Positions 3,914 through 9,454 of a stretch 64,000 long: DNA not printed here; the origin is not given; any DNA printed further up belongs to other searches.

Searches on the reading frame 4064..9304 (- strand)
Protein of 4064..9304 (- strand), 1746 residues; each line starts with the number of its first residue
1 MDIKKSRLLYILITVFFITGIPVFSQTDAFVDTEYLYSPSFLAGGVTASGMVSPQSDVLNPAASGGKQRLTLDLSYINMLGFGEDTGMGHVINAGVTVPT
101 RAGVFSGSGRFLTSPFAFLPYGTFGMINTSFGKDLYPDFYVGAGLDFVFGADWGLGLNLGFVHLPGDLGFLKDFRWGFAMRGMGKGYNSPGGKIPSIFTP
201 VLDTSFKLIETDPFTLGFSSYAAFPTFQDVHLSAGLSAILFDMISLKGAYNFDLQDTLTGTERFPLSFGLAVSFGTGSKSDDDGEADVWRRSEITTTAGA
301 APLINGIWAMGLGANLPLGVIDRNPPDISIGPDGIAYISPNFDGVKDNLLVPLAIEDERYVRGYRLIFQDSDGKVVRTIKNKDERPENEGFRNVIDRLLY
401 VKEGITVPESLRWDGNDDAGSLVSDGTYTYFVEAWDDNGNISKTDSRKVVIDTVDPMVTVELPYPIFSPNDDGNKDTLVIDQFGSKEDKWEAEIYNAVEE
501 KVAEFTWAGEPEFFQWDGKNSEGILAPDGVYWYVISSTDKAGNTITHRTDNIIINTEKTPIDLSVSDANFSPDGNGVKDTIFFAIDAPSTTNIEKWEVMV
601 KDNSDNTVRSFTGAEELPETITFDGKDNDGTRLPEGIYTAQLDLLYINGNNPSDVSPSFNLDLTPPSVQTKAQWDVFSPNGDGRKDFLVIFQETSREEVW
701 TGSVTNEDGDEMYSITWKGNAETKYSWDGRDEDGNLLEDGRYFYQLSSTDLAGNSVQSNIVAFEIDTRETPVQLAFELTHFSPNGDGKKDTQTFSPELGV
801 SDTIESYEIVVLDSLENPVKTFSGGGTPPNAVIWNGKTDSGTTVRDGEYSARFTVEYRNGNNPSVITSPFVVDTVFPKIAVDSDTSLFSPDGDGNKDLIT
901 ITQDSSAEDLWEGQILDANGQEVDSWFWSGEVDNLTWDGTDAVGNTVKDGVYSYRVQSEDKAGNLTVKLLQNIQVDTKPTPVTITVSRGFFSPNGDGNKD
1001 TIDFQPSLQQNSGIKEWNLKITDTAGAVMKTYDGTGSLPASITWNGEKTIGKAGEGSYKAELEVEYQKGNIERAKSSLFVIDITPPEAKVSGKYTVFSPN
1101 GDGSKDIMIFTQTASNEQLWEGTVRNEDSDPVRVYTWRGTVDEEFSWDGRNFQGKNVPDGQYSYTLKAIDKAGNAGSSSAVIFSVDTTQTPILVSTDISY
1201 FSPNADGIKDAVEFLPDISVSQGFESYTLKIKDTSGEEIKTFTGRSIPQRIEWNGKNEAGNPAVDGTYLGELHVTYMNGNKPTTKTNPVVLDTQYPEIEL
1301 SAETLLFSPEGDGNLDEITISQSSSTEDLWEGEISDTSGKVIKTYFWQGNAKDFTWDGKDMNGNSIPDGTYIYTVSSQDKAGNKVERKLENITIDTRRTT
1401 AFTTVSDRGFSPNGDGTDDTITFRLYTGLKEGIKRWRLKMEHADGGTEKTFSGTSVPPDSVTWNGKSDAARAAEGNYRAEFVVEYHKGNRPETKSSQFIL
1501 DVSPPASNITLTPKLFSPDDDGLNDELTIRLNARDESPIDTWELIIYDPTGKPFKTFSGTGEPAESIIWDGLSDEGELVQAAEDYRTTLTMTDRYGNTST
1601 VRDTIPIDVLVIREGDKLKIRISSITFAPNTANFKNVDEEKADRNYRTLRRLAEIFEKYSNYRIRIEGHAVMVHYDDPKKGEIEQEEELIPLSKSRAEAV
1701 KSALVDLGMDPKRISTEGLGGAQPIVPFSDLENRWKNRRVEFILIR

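Call 35: search_protein_families(library=pfam, proteins=[window:4064-9304:-])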
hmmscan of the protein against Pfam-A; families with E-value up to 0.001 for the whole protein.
window:4064-9304:- (1746 aa): 7 families
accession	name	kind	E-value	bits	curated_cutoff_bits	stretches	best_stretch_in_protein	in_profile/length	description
PF13860.13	FlgD_ig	-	1.8e-69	230.1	27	8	1333-1379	28-77/79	FlgD Ig-like domain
PF13585.12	CHU_C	-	5.2e-57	190.4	27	4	466-541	6-76/86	CHU_C Type IX secretion signal domain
PF19077.6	Big_13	-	1.7e-27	96.4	27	1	1126-1187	35-102/102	Bacterial Ig-like domain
PF00691.25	OmpA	-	4.3e-11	43.5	27.2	1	1645-1738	13-98/98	OmpA family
PF16738.10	CBM26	-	5.5e-05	23.7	28.1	0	1132-1191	12-66/70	Starch-binding module 26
PF10029.15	DUF2271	-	0.00035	20.7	27.3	0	410-440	78-108/136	Predicted periplasmic protein (DUF2271)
PF18962.6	Por_Secre_tail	-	0.00097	19.8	27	0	1316-1380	8-67/75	Secretion system C-terminal sorting domain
